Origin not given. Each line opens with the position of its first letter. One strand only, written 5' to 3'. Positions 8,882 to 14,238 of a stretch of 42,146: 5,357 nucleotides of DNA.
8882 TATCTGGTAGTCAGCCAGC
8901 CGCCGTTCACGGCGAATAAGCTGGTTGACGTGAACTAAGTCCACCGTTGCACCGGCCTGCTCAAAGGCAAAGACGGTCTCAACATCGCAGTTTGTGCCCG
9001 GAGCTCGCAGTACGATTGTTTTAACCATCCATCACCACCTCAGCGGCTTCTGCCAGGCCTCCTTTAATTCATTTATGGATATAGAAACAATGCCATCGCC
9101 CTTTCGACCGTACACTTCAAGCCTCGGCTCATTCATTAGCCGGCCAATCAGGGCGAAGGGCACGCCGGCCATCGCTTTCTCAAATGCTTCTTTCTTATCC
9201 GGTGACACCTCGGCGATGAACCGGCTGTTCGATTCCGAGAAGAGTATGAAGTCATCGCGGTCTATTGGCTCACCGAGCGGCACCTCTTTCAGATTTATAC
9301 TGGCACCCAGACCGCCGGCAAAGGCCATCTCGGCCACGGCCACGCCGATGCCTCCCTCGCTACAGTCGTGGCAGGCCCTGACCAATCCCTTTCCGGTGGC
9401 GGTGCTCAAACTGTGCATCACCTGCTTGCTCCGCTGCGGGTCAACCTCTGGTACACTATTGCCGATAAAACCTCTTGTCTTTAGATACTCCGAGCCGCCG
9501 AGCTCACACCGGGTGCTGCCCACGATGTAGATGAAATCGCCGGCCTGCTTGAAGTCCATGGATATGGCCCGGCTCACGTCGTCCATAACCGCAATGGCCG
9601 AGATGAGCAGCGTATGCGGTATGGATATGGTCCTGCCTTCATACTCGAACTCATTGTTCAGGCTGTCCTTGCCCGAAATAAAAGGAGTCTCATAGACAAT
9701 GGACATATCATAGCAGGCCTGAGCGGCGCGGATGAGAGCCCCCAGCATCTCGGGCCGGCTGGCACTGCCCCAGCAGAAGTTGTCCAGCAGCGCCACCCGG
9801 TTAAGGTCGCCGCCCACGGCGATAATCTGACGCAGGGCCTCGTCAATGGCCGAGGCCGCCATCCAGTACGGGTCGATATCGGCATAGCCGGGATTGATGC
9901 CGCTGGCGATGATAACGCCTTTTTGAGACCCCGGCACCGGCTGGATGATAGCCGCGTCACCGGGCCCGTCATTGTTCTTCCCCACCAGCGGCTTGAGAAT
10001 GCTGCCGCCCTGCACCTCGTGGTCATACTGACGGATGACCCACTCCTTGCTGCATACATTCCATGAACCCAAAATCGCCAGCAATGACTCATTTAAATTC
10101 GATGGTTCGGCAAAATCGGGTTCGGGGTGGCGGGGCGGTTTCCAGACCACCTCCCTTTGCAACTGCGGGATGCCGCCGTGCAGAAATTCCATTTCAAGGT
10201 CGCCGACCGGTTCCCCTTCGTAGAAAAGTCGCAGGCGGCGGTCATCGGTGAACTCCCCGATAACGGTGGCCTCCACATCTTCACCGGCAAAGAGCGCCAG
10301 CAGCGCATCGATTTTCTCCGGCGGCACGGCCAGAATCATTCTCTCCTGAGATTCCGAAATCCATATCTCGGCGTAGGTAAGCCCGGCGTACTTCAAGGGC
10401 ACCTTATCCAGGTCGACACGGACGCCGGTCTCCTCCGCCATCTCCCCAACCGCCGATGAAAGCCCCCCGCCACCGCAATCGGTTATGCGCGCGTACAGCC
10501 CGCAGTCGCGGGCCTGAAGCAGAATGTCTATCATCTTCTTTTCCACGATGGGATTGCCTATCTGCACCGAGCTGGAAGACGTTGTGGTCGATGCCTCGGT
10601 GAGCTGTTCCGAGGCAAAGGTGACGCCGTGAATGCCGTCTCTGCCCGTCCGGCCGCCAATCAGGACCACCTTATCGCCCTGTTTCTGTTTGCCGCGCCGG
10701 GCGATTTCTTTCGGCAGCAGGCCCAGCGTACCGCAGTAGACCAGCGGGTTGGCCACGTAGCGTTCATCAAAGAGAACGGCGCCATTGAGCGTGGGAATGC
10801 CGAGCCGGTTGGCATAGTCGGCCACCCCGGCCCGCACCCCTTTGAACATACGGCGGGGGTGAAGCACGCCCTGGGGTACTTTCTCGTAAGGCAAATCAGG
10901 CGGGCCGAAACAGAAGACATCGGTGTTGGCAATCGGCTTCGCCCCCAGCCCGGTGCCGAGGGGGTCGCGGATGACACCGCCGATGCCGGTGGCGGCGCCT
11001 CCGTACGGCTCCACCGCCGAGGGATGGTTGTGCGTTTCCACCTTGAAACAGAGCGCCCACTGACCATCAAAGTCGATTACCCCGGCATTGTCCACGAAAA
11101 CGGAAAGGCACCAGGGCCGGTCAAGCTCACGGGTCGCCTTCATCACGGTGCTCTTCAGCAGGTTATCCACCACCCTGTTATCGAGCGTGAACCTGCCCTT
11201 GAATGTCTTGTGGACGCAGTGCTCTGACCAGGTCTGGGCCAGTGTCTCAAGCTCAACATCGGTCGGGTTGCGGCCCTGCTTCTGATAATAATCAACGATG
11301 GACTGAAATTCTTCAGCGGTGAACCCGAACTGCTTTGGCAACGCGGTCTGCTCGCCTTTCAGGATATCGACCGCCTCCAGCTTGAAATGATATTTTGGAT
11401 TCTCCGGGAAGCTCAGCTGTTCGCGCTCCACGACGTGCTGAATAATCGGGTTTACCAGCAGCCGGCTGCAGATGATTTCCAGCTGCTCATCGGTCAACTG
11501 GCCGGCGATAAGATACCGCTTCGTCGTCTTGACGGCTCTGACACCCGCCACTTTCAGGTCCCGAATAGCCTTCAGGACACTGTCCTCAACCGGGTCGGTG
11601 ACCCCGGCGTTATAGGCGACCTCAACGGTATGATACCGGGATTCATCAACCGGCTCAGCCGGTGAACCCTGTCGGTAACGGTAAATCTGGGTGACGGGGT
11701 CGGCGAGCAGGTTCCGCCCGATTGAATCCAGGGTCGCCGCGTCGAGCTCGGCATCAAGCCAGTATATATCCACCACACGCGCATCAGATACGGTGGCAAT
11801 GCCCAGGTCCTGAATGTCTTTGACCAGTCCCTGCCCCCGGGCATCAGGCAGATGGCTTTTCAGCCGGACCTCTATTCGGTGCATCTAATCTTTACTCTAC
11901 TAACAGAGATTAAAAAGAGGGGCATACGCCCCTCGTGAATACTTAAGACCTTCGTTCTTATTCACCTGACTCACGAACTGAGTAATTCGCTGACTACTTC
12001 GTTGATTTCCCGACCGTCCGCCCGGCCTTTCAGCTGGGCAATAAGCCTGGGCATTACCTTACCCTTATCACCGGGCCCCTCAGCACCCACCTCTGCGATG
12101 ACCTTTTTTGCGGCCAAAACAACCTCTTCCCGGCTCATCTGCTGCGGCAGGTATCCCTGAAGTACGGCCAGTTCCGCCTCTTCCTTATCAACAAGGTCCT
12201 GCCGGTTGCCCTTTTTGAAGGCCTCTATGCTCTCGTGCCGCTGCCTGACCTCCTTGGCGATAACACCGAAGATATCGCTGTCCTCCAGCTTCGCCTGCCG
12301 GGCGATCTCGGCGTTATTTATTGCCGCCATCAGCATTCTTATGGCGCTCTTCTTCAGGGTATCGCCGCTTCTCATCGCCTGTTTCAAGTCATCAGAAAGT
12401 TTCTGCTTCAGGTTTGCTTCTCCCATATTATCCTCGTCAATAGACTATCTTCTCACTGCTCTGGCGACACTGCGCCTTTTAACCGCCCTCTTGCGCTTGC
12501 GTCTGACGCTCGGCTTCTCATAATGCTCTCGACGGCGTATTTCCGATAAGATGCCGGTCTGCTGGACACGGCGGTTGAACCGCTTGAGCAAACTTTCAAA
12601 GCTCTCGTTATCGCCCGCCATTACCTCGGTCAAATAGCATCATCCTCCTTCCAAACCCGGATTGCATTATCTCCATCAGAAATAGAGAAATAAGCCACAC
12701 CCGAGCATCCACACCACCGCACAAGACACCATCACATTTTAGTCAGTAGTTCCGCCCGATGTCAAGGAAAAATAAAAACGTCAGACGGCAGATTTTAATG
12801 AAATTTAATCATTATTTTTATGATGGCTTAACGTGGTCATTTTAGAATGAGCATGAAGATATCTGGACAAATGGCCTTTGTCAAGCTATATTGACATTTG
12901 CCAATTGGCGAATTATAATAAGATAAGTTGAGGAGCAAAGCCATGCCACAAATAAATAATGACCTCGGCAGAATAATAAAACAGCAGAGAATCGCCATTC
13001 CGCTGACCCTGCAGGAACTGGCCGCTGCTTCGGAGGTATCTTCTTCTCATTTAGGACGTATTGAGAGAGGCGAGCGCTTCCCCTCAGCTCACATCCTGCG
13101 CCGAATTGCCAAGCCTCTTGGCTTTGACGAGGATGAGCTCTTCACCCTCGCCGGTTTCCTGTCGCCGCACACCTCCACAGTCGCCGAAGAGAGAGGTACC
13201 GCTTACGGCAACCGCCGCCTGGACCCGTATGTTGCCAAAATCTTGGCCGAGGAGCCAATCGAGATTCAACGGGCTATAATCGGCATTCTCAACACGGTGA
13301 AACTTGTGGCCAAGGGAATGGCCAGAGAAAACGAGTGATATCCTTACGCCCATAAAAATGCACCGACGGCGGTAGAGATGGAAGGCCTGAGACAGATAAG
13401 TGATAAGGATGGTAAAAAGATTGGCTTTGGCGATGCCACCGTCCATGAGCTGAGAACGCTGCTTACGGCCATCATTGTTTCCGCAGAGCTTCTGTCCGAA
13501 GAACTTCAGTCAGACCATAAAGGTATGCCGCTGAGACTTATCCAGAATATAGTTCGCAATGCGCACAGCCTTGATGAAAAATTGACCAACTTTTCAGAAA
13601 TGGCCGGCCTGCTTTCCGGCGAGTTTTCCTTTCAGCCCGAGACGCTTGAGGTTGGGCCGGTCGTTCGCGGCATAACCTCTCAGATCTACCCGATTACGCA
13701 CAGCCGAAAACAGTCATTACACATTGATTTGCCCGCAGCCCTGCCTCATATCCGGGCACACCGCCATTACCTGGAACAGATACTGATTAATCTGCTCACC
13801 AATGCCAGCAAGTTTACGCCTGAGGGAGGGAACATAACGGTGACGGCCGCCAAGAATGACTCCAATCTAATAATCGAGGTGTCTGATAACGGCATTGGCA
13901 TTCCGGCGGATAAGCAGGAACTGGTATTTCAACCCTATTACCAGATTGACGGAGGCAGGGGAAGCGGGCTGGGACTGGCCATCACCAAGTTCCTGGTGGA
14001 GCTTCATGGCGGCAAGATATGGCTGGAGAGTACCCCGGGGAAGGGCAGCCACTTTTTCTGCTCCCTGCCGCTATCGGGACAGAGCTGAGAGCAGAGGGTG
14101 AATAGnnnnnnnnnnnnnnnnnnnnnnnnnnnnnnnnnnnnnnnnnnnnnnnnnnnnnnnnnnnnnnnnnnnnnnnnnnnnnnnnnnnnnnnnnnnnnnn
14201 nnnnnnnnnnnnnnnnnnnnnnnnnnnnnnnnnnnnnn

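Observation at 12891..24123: Candidate uncharacterised surface-fibre/pilus system: dedicated SipW/Sec11-type signal peptidase, four paralogous SipW-signal subunits and a private regulatory set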

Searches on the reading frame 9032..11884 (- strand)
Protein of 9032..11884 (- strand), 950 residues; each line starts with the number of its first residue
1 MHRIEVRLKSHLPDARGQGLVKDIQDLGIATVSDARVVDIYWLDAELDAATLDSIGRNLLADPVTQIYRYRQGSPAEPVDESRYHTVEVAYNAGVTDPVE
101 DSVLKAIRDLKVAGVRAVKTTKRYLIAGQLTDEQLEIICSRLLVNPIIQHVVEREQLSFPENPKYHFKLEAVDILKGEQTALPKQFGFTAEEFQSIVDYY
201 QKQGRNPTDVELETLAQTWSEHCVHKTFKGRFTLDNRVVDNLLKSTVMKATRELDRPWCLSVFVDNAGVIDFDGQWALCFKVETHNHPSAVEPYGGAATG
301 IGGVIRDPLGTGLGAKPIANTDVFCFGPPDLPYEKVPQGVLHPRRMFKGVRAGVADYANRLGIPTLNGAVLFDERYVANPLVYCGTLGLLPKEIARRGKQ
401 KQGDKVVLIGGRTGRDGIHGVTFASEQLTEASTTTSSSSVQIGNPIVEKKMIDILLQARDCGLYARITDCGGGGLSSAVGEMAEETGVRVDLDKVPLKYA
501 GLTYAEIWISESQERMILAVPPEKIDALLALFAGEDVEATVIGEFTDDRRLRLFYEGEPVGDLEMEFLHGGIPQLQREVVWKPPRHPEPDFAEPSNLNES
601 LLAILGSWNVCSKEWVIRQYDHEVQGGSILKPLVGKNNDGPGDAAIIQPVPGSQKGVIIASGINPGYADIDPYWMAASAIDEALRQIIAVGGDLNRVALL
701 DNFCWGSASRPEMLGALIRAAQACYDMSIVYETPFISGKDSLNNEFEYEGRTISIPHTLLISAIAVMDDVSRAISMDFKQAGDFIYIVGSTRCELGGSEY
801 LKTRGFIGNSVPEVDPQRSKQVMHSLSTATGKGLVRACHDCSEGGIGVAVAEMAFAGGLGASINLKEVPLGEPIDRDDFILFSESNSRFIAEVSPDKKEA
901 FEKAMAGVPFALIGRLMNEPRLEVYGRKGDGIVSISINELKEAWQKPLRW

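Call 25: search_protein_families(library=pfam, proteins=[window:9032-11884:-], max_evalue=0.001)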
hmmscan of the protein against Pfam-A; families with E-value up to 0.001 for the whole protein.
window:9032-11884:- (950 aa): 5 families
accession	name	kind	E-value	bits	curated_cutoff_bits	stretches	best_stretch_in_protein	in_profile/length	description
PF02769.27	AIRS_C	-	1.5e-61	207.6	23.1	2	401-555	1-155/156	AIR synthase related protein, C-terminal domain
PF00586.29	AIRS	-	6.4e-26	91.4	24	2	265-389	2-111/112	AIR synthase related protein, N-terminal domain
PF18072.6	FGAR-AT_linker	-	6.6e-17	62.2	26.6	1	184-226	8-50/50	Formylglycinamide ribonucleotide amidotransferase linker domain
PF02700.19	PurS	-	1.8e-15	57.3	22.2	2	86-150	3-72/77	Phosphoribosylformylglycinamidine (FGAM) synthase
PF22689.1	FGAR-AT_PurM_N-like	-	0.00021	21.5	27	1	612-765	1-159/160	FGAR-AT PurM_N-like domain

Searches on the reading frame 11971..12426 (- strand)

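Call 25: search_protein_families(library=pfam, proteins=[window:11971-12426:-], max_evalue=0.001)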
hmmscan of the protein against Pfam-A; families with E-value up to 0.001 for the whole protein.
window:11971-12426:- (151 aa): 1 family
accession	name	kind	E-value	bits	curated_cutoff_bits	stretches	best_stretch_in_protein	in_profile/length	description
PF09424.15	YqeY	-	2.8e-47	160.8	27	1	7-149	1-143/143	Yqey-like protein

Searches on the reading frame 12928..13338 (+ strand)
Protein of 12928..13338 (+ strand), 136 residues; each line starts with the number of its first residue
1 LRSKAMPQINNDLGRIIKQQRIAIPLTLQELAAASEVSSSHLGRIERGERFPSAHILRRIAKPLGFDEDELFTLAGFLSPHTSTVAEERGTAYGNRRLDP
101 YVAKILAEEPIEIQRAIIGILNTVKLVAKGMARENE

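Call 4: search_protein_families(library=pfam, proteins=[window:12928-13338:+], max_evalue=0.1)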
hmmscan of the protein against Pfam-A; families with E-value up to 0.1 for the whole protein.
window:12928-13338:+ (136 aa): 4 families
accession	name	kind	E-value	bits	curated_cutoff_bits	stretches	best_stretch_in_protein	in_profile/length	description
PF13560.12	HTH_31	-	2.2e-11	44.3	27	1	12-71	1-61/64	Helix-turn-helix domain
PF01381.28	HTH_3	-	8.8e-10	38.9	23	1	17-71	1-55/55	Helix-turn-helix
PF12844.13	HTH_19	-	5.9e-07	29.7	30.2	1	15-76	2-63/64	Helix-turn-helix domain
PF13413.12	HTH_25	-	0.00091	19.4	24.6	1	18-71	3-62/62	Helix-turn-helix domain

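Call 5: search_protein_families(library=ncbifam, proteins=[window:12928-13338:+], max_evalue=0.1)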
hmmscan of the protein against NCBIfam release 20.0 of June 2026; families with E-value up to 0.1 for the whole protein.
window:12928-13338:+ (136 aa): 11 families
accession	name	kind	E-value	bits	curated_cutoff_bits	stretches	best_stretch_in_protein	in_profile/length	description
NF006015.0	PRK08154.1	subfamily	1.2e-07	31.2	204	1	7-73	25-91/314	anaerobic benzoate catabolism transcriptional regulator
NF041951.1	phage_RstR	subfamily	6.8e-07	29.5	80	1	14-72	4-62/108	RstR family transcriptional repressor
NF046032.1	TransRegSlrRBacil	equivalog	9.7e-07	29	250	1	13-79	2-69/149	HTH-type transcriptional regulator SlrR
TIGR00270.2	TIGR00270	equivalog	1.9e-05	24.5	110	1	8-65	71-128/159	multiprotein bridging factor aMBF1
TIGR03070.1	couple_hipB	subfamily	2.1e-05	24.4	71.65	1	12-65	2-55/58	type II toxin-antitoxin system Y4mF family antitoxin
NF041677.1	trans_regClgR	equivalog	0.00049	20.2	170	1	12-70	8-66/113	transcriptional regulator ClgR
NF010465.0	PRK13890.1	equivalog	0.0037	17.3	96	1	26-64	19-57/121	conjugal transfer protein TrbA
NF047948.1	male_kill_WMK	equivalog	0.014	14.9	300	1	8-72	158-222/300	WO male-killing family protein Wmk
NF038139.1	Reg_Aceta_RamB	equivalog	0.023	13.3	700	1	14-69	4-59/465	acetate metabolism transcriptional regulator RamB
NF007257.0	PRK09706.1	subfamily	0.034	14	101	1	10-64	3-57/135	transcriptional repressor DicA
TIGR02607.1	antidote_HigA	equivalog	0.083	12.7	47.7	0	14-67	8-62/81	HigA family addiction module antitoxin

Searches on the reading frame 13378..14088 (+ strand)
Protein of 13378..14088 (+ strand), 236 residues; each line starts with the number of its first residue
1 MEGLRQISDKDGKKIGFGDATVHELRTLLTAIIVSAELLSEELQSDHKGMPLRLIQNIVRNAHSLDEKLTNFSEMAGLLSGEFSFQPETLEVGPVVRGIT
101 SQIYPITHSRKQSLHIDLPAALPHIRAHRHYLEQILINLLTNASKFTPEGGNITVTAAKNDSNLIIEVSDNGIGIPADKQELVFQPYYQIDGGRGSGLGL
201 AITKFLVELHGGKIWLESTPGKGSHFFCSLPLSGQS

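Call 4: search_protein_families(library=pfam, proteins=[window:13378-14088:+], max_evalue=0.1)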
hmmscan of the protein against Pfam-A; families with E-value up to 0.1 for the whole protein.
window:13378-14088:+ (236 aa): 4 families
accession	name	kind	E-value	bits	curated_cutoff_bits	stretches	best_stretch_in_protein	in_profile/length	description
PF02518.31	HATPase_c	-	1.2e-30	106.6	26.4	1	131-233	5-110/111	Histidine kinase-, DNA gyrase B-, and HSP90-like ATPase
PF00512.31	HisKA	-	6.8e-06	26.5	26.9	1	21-72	9-57/66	His Kinase A (phospho-acceptor) domain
PF13581.12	HATPase_c_2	-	0.013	16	27.4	1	136-208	40-110/127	Histidine kinase-like ATPase domain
PF10090.15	HPTransfase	-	0.05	13.8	22.9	1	135-168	35-70/123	Histidine phosphotransferase C-terminal domain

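Call 5: search_protein_families(library=ncbifam, proteins=[window:13378-14088:+], max_evalue=0.1)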
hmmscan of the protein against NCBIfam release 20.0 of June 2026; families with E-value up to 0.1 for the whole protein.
window:13378-14088:+ (236 aa): 89 families (the best 25 are shown)
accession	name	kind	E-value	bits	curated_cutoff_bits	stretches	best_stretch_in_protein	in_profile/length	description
NF006800.0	PRK09303.1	equivalog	6e-41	140.6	342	1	22-233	159-378/383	histidine kinase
NF046044.1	PnpS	equivalog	2.3e-40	138.8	400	1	22-231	178-390/390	two-component system histidine kinase PnpS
NF047874.1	MASE3_PAS_HK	subfamily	2.9e-39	135.4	560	1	21-232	405-625/655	MASE3 domain-containing sensor histidine kinase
TIGR02956.1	TMAO_torS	equivalog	6.1e-36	123.9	676.5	1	20-233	470-683/967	TMAO reductase system sensor histidine kinase/response regulator TorS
NF033092.0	HK_WalK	equivalog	1.4e-35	123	725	1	21-232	379-594/594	cell wall metabolism sensor histidine kinase WalK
TIGR02966.1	phoR_proteo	equivalog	1.4e-34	119.6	334.2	1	22-229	122-332/333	phosphate regulon sensor histidine kinase PhoR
NF041880.1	EPS_EpsF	equivalog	4.8e-34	117.7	900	1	17-231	277-492/492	response regulator EpsF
NF011874.0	PRK15347.1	equivalog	3.8e-33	114.6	852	1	22-233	406-615/921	two component system sensor kinase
NF008468.0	PRK11360.1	equivalog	4e-32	111.4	646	1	22-233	404-609/616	two-component system sensor histidine kinase AtoS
NF045595.1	HK_scytonemin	equivalog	1.1e-31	109.9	865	1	19-232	420-635/637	scytonemin biosynthesis sensor histidine kinase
NF007793.0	PRK10490.1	equivalog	5.1e-30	104.2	1123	1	20-233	670-883/895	two-component system sensor histidine kinase KdpD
NF008312.0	PRK11100.1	equivalog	6e-30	104.5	356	1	22-225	264-467/477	two-component system sensor histidine kinase CreC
NF041947.1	LuxQ_Vibrio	equivalog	1.1e-29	102.9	1200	1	22-233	480-697/843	quorum-sensing autoinducer 2 sensor kinase/phosphatase LuxQ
NF041735.1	hist_kin_RppB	equivalog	1.2e-29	103.5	400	1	19-231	221-438/438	two-component system sensor histidine kinase RppB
NF008302.0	PRK11091.1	equivalog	1.9e-29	102.4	838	1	15-231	284-504/779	aerobic respiration two-component sensor histidine kinase ArcB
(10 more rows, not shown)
